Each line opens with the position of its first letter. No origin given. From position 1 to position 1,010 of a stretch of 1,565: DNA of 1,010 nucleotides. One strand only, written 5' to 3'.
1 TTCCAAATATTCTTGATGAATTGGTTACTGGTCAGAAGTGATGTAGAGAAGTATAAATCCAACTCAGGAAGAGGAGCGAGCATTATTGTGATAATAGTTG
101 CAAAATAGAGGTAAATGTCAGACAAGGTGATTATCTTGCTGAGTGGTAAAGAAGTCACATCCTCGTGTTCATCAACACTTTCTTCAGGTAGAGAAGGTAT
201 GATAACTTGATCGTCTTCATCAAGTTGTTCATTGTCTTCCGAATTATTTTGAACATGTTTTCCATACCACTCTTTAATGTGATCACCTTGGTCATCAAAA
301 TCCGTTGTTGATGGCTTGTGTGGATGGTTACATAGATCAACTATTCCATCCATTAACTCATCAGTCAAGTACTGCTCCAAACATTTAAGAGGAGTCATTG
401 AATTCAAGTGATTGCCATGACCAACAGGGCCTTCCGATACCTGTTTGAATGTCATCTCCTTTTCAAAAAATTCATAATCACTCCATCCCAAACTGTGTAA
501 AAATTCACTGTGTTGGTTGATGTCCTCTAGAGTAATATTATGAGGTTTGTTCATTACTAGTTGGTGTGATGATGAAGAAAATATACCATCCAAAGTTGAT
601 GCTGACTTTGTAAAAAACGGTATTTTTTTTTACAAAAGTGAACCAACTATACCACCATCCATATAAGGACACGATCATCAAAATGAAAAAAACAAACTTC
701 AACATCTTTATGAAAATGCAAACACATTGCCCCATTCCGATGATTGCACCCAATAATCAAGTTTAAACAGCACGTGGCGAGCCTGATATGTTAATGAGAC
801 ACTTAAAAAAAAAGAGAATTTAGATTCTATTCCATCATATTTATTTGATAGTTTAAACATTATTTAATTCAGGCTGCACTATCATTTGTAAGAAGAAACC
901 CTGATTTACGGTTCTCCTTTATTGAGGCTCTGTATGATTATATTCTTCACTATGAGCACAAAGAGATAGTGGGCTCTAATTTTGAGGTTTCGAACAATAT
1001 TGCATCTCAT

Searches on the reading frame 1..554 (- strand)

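Call 10: search_protein_families(library=pfam, proteins=[window:1-554:-], max_evalue=1)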
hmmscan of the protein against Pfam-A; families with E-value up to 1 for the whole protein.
window:1-554:- (184 aa): 0 families

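Call 11: find_homologous_proteins(query=window:1-554:-)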
Query window:1-554:-: 24 candidates shared short words with the query, none scored E <= 0.001.

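Call 13: find_related_loci(query=window:1-554:-, collection=viral_contigs, flank=5000)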
Query window:1-554:- (184 aa) in viral_contigs; peptide patterns used: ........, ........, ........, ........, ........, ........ (x = any residue, [..] = any of these).
14 stretches matched a pattern, but none encodes a relative of the query by tblastn (E <= 1e-3).

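Call 23: search_protein_representatives(protein=window:1-554:-)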
Query: 184 residues. Proteins with E-value up to 0.001 (for the whole library): 3; up to 1e-10: 2; up to 1e-30: 1. The best 3 are listed.
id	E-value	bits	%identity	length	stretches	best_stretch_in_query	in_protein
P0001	4.3e-38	147.1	45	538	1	3-184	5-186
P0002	1.4e-28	116.0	36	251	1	1-184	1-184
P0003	1.8e-07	47.2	31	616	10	9-31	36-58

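Call 25: search_protein_families(library=pfam, proteins=[P0001, P0002], max_evalue=0.01)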
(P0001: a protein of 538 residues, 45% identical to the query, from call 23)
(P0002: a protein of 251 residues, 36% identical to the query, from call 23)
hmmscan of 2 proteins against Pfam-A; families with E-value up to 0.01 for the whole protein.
P0001 (538 aa): 1 family
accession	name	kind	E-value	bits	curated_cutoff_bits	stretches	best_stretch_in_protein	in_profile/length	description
PF13843.12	DDE_Tnp_1_7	-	3.5e-25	89.5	22.4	1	139-432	30-349/349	Transposase IS4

P0002 (251 aa): 1 family
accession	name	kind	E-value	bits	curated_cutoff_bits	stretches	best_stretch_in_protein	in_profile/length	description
PF13843.12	DDE_Tnp_1_7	-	0.0026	17.5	22.4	1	115-184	15-77/349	Transposase IS4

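Call 26: list_cluster_members(proteins=[P0001, P0002])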
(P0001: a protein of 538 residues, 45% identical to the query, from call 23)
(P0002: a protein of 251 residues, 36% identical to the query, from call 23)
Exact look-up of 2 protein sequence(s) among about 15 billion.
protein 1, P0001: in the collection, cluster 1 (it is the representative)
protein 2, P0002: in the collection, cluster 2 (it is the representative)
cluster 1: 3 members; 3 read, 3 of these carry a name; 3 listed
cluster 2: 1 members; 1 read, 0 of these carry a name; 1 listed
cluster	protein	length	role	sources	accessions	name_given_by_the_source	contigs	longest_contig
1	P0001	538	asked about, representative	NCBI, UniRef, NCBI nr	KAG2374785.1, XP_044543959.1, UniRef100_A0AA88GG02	hypothetical protein C9374_010529 [Naegleria lovaniensis] | PiggyBac transposable element-derived protein domain-containing protein n=1 Tax=Naegleria ... | uncharacterized protein C9374_010529 [Naegleria lovaniensis]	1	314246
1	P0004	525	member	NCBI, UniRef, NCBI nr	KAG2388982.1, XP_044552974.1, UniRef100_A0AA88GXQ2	hypothetical protein C9374_014382 [Naegleria lovaniensis] | PiggyBac transposable element-derived protein domain-containing protein n=1 Tax=Naegleria ... | uncharacterized protein C9374_014382 [Naegleria lovaniensis]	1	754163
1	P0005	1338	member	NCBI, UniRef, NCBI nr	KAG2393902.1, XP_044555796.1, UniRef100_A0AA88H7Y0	hypothetical protein C9374_003666 [Naegleria lovaniensis] | PiggyBac transposable element-derived protein domain-containing protein n=1 Tax=Naegleria ... | uncharacterized protein C9374_003666 [Naegleria lovaniensis]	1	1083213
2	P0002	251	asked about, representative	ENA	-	-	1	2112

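Call 28: find_encoding_contigs(protein=P0001, flank=5000, max_places=6)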
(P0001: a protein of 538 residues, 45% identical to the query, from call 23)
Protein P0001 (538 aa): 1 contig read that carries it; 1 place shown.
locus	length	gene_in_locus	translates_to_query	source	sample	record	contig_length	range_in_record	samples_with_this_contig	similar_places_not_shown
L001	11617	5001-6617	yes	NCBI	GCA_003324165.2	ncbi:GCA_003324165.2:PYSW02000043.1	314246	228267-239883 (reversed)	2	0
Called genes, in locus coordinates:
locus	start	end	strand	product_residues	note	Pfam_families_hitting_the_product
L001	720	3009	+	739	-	-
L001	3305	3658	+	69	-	PF01200:Ribosomal_S28e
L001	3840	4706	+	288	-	-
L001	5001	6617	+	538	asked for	PF13843:DDE_Tnp_1_7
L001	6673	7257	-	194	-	-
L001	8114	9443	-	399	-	-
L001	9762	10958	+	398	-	PF20628:Dyp_perox_C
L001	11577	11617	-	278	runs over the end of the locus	PF00265:TK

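Call 29: find_encoding_contigs(protein=P0002, flank=5000, max_places=6)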
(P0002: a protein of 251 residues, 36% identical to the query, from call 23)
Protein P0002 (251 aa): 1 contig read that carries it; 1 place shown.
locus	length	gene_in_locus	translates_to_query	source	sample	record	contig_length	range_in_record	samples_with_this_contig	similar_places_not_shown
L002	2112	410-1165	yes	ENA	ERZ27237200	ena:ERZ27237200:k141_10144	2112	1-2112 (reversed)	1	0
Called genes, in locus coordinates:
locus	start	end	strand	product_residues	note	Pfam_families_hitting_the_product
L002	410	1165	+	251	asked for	-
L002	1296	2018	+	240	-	-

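Call 31: find_encoding_contigs(protein=P0004, flank=5000, max_places=6)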
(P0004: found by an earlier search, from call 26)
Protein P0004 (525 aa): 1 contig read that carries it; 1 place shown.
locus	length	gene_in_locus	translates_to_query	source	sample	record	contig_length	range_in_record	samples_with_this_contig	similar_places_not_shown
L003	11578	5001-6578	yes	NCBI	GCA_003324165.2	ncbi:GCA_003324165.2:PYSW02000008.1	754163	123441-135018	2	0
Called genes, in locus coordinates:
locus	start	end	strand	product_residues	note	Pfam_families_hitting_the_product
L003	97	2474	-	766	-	PF00078:RVT_1, PF00075:RNase_H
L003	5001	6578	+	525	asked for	PF13843:DDE_Tnp_1_7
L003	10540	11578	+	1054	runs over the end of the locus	PF02342:TerD (faint), PF00168:C2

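Call 32: find_encoding_contigs(protein=P0005, flank=5000, max_places=6)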
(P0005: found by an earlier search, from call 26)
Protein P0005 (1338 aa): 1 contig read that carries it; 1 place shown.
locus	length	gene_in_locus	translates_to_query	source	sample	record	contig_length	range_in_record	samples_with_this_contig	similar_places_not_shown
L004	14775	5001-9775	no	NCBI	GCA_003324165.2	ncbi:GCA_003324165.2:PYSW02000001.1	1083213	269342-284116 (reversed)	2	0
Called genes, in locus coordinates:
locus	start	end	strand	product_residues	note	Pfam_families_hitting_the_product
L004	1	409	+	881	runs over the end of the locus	PF25871:HTH_76 (weak)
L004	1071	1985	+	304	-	PF00248:Aldo_ket_red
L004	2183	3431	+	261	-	PF22566:UBA_8, PF14555:UBA_4, PF03556:Cullin_binding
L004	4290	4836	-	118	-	-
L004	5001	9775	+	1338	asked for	PF13843:DDE_Tnp_1_7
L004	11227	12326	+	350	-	-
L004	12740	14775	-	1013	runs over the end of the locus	PF00350:Dynamin_N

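Call 39: find_related_loci(query=A1, collection=metagenome_contigs, flank=3000)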
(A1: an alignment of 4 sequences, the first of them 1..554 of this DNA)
Query A1 (184 aa) in metagenome_contigs; peptide patterns used: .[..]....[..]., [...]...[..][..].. (x = any residue, [..] = any of these).
116 stretches matched a pattern, but none encodes a relative of the query by tblastn (E <= 1e-3).

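Call 40: find_homologous_proteins(query=A1, max_evalue=0.001)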
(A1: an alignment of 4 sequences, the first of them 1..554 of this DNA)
Query A1 (4 sequences) (184 aa, profile of the alignment): 3 proteins with E <= 0.001 among 3649 candidates.
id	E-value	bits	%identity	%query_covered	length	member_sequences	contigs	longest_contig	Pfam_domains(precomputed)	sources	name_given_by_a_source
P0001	0.0e+0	1214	45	99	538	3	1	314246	PF13843.13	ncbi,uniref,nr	ncbi:hypothetical protein C9374_010529 [Naegleria lovaniensis]|uniref:PiggyBac transposable element-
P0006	0.0e+0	1183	44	99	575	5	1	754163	PF13843.13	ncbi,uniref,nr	ncbi:hypothetical protein C9374_014391 [Naegleria lovaniensis]|uniref:PiggyBac transposable element-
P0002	4.7e-128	446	36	100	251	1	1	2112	-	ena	-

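Call 55: find_encoding_contigs(protein=P0006, flank=3000, max_places=6)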
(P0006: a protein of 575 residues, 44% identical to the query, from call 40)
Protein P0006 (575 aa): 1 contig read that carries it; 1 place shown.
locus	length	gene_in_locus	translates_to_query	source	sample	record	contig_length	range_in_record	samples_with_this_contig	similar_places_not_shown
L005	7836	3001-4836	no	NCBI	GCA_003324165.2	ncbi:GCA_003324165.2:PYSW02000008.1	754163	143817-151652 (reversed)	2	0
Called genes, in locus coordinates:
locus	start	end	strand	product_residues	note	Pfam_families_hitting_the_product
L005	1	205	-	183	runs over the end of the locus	PF01042:Ribonuc_L-PSP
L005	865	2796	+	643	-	-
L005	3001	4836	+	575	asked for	PF13843:DDE_Tnp_1_7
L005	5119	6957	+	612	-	PF08238:Sel1 (faint)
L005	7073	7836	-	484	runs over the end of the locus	PF16317:Glyco_hydro_99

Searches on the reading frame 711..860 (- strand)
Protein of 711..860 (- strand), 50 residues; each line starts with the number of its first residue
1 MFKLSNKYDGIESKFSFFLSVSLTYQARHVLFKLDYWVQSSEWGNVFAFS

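Call 69: find_encoding_contigs(protein=window:711-860:-, flank=10000, max_places=4)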
Protein seq(50 aa) (50 aa): no gene with exactly this product is on record in the collection.
